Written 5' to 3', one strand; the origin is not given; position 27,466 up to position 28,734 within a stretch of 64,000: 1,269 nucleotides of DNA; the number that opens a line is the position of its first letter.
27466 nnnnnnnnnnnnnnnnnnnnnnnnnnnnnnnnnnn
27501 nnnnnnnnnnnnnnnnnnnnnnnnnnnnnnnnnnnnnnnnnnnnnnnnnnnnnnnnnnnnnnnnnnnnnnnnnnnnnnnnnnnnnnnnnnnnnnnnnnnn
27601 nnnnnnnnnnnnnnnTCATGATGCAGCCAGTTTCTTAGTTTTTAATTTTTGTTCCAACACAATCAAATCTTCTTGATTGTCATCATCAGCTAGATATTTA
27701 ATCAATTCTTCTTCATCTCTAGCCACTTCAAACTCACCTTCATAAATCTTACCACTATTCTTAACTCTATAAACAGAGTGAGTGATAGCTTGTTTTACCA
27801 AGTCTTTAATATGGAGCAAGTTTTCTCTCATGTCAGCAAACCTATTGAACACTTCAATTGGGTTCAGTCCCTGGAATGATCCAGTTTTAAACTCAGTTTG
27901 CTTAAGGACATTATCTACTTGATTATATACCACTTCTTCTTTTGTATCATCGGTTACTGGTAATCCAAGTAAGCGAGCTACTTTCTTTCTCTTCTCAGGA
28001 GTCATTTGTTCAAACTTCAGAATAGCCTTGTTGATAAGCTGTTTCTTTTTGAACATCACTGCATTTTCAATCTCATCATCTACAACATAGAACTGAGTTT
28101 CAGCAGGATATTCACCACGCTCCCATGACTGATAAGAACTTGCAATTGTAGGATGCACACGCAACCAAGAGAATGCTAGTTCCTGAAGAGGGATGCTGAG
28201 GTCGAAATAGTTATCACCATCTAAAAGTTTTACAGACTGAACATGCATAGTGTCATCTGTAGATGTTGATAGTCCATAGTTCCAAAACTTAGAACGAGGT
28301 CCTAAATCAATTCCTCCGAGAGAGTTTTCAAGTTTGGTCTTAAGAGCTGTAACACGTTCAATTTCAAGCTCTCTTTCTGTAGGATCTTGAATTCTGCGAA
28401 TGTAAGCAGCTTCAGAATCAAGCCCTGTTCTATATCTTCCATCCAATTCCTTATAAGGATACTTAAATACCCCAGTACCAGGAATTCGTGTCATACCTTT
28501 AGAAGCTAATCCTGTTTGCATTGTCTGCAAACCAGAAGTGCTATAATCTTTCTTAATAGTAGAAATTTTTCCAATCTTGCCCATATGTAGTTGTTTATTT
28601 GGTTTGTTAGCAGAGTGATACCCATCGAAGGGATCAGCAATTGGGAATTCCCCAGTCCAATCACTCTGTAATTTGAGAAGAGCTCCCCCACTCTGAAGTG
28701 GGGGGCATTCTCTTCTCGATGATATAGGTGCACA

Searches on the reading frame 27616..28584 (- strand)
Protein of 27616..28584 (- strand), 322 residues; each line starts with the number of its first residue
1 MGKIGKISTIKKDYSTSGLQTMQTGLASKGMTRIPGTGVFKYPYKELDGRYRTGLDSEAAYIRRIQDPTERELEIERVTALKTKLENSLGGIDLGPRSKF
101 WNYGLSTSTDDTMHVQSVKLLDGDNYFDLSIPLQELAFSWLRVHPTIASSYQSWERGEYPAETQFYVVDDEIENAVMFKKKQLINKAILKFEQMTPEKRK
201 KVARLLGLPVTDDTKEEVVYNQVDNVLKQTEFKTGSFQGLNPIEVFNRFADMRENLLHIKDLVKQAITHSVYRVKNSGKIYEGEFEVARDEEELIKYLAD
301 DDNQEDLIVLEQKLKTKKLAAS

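Call 17: search_protein_families(library=phrogs, proteins=[window:27616-28584:-], max_evalue=0.001)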
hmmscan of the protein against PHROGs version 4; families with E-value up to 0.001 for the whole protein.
window:27616-28584:- (322 aa): 1 family
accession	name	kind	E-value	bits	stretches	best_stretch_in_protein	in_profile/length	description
phrog_16383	-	unknown function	5.7e-09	36.7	1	116-306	93-269/278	-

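Call 47: search_solved_structures(query=window:27616-28584:-, max_evalue=1)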
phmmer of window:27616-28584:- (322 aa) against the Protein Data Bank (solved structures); distinct sequences matched with E-value up to 1: 1.
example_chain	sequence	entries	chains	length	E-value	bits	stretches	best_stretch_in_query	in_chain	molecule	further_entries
2gtv_X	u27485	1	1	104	0.89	12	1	170-231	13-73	chorismate mutase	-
